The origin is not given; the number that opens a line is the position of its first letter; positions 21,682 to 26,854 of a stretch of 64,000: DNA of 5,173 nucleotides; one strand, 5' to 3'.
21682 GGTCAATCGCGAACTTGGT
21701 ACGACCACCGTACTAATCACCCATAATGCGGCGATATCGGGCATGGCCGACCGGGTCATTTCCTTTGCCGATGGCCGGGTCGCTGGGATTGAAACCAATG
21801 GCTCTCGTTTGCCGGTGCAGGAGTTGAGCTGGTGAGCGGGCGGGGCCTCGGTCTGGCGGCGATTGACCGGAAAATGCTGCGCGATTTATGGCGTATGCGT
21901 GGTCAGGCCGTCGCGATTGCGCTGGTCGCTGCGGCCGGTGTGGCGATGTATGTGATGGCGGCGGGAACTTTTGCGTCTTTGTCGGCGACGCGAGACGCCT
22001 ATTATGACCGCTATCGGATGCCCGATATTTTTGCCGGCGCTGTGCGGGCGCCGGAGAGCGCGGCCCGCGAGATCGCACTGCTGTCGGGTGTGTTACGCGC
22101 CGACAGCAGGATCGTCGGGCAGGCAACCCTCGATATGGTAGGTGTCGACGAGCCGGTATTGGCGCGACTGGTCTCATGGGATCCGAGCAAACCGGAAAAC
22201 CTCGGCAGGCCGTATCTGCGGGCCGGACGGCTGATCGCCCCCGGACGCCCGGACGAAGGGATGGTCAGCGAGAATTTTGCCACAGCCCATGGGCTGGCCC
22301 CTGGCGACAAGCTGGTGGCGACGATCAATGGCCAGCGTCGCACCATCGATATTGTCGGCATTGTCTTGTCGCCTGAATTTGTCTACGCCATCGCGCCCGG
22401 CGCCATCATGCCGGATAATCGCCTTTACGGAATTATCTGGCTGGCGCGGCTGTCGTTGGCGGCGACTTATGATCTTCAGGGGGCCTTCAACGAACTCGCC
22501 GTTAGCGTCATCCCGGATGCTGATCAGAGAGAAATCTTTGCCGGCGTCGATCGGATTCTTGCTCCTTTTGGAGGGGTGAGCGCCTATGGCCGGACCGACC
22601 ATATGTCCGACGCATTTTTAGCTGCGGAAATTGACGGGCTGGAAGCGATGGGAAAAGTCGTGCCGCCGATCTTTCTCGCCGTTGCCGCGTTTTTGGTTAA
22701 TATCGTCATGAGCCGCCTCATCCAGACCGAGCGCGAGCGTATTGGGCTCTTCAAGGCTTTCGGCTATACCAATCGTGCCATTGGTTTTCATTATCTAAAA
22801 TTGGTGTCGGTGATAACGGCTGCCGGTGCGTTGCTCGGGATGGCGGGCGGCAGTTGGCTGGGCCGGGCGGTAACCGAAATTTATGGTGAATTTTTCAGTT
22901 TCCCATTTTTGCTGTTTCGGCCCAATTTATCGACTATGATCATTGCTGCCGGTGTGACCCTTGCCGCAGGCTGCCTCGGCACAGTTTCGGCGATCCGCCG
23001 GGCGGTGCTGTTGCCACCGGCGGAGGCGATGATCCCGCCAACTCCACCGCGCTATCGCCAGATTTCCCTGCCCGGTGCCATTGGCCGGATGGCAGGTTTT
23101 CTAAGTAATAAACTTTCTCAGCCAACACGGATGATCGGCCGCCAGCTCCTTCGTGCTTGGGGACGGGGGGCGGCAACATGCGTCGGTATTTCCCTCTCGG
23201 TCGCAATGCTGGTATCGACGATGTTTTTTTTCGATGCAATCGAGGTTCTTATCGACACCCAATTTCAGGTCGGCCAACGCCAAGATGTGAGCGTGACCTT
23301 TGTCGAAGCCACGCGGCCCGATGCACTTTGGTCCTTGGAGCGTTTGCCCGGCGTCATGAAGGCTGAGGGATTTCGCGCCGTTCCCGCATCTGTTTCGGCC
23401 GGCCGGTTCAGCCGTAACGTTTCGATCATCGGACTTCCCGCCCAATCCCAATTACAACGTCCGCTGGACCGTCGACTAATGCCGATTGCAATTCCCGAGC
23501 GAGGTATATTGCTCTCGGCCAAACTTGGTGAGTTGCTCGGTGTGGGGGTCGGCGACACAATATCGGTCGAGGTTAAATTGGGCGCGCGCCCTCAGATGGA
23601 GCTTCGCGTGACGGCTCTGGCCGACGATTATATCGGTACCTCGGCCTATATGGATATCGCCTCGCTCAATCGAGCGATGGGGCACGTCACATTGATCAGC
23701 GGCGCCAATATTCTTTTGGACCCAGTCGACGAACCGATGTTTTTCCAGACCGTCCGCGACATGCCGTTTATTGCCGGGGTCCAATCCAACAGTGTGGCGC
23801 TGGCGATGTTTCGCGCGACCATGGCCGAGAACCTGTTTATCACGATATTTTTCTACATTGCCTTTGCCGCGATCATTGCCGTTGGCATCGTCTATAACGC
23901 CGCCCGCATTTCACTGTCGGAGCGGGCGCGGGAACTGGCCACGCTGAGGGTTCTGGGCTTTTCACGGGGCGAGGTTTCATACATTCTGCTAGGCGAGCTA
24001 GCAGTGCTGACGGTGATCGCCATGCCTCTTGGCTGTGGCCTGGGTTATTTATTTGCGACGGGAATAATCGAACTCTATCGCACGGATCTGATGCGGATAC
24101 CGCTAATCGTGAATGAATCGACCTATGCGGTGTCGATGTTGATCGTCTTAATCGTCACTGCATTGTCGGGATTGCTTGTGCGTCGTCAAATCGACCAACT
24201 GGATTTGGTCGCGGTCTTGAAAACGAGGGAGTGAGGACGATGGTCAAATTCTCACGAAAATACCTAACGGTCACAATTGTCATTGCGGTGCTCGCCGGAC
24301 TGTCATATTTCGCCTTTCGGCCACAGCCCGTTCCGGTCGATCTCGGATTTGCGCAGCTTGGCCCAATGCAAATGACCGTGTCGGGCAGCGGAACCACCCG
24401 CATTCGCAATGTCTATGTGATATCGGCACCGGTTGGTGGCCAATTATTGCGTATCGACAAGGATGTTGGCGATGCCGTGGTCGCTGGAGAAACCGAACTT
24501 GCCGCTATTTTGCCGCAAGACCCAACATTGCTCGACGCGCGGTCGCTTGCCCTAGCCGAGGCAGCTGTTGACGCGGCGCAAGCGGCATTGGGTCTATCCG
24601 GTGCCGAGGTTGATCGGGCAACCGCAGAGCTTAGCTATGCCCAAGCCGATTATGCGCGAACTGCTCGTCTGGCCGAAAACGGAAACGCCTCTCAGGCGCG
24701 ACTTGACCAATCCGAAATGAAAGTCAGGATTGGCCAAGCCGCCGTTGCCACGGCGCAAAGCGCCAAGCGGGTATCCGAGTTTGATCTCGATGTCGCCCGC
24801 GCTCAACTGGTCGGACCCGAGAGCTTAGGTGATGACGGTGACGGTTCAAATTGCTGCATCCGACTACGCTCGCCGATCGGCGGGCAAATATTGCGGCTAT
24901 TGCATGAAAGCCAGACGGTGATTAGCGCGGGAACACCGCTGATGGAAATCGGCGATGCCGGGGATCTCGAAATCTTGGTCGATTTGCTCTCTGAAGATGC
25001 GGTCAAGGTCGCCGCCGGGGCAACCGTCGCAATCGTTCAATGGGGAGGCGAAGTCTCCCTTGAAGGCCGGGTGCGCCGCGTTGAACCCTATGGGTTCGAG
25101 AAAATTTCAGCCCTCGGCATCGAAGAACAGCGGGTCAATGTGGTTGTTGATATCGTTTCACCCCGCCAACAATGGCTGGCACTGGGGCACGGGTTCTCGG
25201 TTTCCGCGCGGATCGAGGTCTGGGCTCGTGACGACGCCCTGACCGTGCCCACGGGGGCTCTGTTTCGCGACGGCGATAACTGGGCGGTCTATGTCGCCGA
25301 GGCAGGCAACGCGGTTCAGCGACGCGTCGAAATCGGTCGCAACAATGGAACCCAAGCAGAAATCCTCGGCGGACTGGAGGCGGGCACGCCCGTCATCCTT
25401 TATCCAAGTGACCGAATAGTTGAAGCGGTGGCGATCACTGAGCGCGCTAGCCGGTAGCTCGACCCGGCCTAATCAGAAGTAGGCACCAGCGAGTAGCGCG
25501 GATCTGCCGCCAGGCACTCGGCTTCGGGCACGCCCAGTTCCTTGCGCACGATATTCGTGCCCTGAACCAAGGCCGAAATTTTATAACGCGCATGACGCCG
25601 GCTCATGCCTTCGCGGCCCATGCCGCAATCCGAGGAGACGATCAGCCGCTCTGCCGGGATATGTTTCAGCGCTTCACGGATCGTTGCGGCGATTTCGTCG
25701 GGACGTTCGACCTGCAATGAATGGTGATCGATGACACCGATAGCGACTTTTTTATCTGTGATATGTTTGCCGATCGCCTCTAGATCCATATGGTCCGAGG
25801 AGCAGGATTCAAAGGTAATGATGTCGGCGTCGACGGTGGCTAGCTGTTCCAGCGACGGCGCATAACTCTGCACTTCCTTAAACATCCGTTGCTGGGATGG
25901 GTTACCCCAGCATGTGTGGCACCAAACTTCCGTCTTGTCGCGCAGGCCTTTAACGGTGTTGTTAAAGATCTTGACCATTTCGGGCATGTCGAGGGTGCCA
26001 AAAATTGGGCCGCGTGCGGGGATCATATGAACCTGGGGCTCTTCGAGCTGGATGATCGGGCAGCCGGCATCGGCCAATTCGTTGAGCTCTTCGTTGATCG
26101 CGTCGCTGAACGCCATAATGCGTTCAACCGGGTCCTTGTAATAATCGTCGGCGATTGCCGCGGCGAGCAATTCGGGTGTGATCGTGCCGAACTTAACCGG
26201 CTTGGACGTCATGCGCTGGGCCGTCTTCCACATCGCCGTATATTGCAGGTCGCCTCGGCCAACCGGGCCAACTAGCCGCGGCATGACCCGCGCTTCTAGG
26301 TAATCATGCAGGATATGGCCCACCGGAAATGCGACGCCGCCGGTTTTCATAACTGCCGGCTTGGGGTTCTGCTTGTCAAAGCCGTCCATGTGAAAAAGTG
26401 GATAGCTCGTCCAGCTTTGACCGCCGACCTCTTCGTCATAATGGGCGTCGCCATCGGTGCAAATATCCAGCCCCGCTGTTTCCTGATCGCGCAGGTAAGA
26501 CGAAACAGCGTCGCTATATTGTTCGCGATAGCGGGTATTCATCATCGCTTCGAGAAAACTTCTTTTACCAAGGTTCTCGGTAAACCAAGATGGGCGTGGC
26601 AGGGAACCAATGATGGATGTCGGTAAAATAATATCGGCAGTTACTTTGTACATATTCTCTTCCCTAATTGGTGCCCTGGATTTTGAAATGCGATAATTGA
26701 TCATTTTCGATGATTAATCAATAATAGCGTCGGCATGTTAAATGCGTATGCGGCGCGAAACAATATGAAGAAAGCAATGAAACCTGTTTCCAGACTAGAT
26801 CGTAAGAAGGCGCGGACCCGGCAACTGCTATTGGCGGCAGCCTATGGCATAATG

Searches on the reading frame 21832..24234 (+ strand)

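Call 69: search_protein_families(library=pfam, proteins=[window:21832-24234:+], max_evalue=0.00001)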
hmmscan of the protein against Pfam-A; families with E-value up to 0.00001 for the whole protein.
window:21832-24234:+ (800 aa): 2 families
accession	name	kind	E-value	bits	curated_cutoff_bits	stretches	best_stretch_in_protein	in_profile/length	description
PF02687.27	FtsX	-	9e-26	90.7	25.5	2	674-787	2-115/120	FtsX-like permease C-terminal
PF12704.14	MacB_PCD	-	1.7e-08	35.4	27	1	448-623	3-193/207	MacB-like periplasmic core domain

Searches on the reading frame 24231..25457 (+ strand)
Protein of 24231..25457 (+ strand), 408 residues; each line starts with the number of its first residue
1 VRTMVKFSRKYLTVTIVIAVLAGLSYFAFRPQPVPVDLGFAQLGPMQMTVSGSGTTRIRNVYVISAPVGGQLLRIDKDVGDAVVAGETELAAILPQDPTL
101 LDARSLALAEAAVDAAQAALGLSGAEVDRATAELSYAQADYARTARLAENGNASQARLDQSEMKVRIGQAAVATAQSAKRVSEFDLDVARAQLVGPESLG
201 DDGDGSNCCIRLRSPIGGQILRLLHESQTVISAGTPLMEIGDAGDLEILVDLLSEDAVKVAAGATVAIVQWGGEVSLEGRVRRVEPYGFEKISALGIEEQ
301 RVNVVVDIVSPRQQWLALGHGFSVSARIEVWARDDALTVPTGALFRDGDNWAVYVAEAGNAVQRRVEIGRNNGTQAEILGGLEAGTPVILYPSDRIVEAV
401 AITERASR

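Call 69: search_protein_families(library=pfam, proteins=[window:24231-25457:+], max_evalue=0.00001)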
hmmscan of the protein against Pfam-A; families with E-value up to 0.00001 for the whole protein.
window:24231-25457:+ (408 aa): 1 family
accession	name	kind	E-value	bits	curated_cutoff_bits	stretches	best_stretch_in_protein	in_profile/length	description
PF13437.12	HlyD_3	-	1.8e-13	51.5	22.2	1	212-319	2-106/106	HlyD family secretion protein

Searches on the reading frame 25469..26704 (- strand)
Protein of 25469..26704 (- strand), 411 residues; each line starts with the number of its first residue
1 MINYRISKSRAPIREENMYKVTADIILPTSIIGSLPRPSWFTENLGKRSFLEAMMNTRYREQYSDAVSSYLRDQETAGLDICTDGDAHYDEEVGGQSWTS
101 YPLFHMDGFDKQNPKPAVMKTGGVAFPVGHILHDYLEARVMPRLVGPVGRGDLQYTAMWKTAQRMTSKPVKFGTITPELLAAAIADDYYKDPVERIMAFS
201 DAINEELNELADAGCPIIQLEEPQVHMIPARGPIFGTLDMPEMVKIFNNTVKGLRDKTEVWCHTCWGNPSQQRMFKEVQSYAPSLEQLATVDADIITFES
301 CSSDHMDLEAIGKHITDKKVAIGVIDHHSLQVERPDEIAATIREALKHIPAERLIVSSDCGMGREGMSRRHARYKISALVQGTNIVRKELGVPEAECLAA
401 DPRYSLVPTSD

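Call 69: search_protein_families(library=pfam, proteins=[window:25469-26704:-], max_evalue=0.00001)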
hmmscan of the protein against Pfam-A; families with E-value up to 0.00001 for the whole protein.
window:25469-26704:- (411 aa): 2 families
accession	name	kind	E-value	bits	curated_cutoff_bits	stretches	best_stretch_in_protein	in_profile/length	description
PF01717.24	Meth_synt_2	-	2.4e-30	106.4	21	1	122-368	74-309/324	Cobalamin-independent synthase, Catalytic domain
PF01208.23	URO-D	-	2.8e-06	27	23.9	1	198-362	182-327/346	Uroporphyrinogen decarboxylase (URO-D)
